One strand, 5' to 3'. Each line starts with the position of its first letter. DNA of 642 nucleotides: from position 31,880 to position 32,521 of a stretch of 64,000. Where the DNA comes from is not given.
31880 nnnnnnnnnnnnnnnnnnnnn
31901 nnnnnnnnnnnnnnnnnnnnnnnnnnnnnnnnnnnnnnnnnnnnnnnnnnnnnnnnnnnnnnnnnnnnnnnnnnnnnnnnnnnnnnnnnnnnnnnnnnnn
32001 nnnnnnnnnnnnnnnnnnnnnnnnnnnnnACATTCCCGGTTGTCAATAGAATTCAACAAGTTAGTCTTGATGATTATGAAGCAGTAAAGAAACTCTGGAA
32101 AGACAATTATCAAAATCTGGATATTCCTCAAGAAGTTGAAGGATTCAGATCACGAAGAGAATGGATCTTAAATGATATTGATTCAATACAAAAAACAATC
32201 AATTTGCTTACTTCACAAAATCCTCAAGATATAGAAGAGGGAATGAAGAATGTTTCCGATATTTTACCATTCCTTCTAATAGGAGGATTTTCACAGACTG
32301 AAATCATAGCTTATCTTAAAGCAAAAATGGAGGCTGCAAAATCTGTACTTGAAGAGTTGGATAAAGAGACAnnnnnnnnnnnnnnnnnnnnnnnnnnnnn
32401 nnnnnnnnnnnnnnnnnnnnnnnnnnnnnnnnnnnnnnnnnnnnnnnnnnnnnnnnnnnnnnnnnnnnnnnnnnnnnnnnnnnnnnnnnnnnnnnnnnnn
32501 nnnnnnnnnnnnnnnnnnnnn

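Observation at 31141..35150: Three ~1.4 kb tandem super-repeats at the DNA level inside the giant gene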

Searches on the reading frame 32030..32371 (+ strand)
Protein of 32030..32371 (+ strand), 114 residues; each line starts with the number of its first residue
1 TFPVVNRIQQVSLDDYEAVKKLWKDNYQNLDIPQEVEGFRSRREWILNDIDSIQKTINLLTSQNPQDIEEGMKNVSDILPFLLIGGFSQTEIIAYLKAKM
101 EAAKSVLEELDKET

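Call 56: search_protein_representatives(alignment_id=A4)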
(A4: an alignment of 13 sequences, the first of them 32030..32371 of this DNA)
Query: 13 sequences, 115 profile positions. Proteins with E-value up to 0.001 (for the whole library): 340; up to 1e-10: 311; up to 1e-30: 168. The best 150 are listed.
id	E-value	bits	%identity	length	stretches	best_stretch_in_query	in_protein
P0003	3.3e-260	862.0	-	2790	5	2-113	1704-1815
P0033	1.5e-150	508.6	-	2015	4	2-114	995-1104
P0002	2.0e-143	485.6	-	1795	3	2-114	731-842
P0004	3.3e-135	459.1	-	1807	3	2-113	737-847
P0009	4.6e-132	449.0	-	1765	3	1-113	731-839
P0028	2.1e-131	446.9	-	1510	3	2-114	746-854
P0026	6.9e-131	445.2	-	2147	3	2-111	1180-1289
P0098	3.1e-125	427.0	-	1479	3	2-113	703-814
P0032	1.8e-123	421.3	-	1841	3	2-114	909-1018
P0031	2.4e-123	420.9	-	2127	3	2-113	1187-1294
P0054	5.4e-119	406.9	-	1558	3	2-114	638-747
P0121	6.1e-95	329.3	-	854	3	2-113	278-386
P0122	1.9e-93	324.5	-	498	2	2-113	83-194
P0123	5.8e-93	322.9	-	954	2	2-111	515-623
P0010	4.0e-89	310.6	-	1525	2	2-113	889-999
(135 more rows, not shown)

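Call 72: find_related_loci(query=A4, collection=genome_contigs, flank=3000)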
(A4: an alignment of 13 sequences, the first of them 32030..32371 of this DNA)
Query A4 (114 aa) in genome_contigs; peptide patterns used: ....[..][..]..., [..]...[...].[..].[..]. (x = any residue, [..] = any of these).
600 stretches matched a pattern (row limit reached: there are more); 140 encode a relative of the query (tblastn E <= 1e-3); the best 80 are kept; 80 distinct loci.
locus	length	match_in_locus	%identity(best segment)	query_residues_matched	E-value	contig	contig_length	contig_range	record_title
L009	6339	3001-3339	72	1-113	2e-55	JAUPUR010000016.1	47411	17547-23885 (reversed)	MAG: Patescibacteria group bacterium isolate erpe_2018_sw_18hr_WHONDRS-SW48-000091_B_bin.71 scaffold_55176, whole genome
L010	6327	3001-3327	72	2-110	4e-55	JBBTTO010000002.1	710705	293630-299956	MAG: Patescibacteria group bacterium isolate H52-bin062_1 H52_bin062_1_000000000002, whole genome shotgun sequence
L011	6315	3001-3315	70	1-105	1e-51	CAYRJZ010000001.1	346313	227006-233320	MAG TPA_asm: uncultured Gammaproteobacteria bacterium isolate SRP170004_co1_576 genome assembly, contig: NODE_25_length_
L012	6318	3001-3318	69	1-109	5e-50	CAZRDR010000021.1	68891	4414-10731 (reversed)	MAG TPA_asm: uncultured Gammaproteobacteria bacterium isolate SRP135725_co2_727 genome assembly, contig: k141_4576658, w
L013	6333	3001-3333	64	2-112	1e-48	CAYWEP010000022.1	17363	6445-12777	MAG TPA_asm: uncultured Gammaproteobacteria bacterium isolate SRP269290_co3_1003 genome assembly, contig: NODE_3501_leng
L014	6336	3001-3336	63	1-112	5e-49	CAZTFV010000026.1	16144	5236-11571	MAG TPA_asm: uncultured Gammaproteobacteria bacterium isolate SRP269290_co1_791 genome assembly, contig: NODE_4849_lengt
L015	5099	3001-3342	61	1-113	5e-48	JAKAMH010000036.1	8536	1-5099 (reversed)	MAG: bacterium isolate WY5.bin164 NODE_15198_length_8536_cov_1.132477, whole genome shotgun sequence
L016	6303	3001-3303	71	2-105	7e-48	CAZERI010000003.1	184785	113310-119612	MAG TPA_asm: uncultured Gammaproteobacteria bacterium isolate SRP278252_co1_729 genome assembly, contig: NODE_56_length_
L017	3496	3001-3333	63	2-112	2e-47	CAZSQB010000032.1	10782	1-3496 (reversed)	MAG TPA_asm: uncultured Gammaproteobacteria bacterium isolate SRP269290_co3_983 genome assembly, contig: NODE_7657_lengt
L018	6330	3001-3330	64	1-110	8e-47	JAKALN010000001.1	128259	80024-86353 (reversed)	MAG: bacterium isolate WY5.bin128 NODE_199_length_128259_cov_9.479966, whole genome shotgun sequence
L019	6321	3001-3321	65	2-107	9e-47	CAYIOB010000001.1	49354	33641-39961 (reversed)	MAG TPA_asm: uncultured Gammaproteobacteria bacterium isolate ERP119705_co25_644 genome assembly, contig: NODE_228_lengt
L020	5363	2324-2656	60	1-110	9e-47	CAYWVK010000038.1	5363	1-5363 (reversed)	MAG TPA_asm: uncultured Gammaproteobacteria bacterium isolate SRP192927_co6_216 genome assembly, contig: NODE_42732_leng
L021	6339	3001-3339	58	1-113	1e-46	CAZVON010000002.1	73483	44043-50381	MAG TPA_asm: uncultured Gammaproteobacteria bacterium isolate SRP269290_co3_805 genome assembly, contig: NODE_264_length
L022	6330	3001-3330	65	2-110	2e-46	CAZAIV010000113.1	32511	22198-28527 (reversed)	MAG TPA_asm: uncultured Gammaproteobacteria bacterium isolate SRP271791_co1_20 genome assembly, contig: k141_477810, who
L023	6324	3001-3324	62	1-107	4e-46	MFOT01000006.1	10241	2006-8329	MAG: Candidatus Levybacteria bacterium RIFCSPLOWO2_01_FULL_38_21 rifcsplowo2_01_scaffold_16734, whole genome shotgun seq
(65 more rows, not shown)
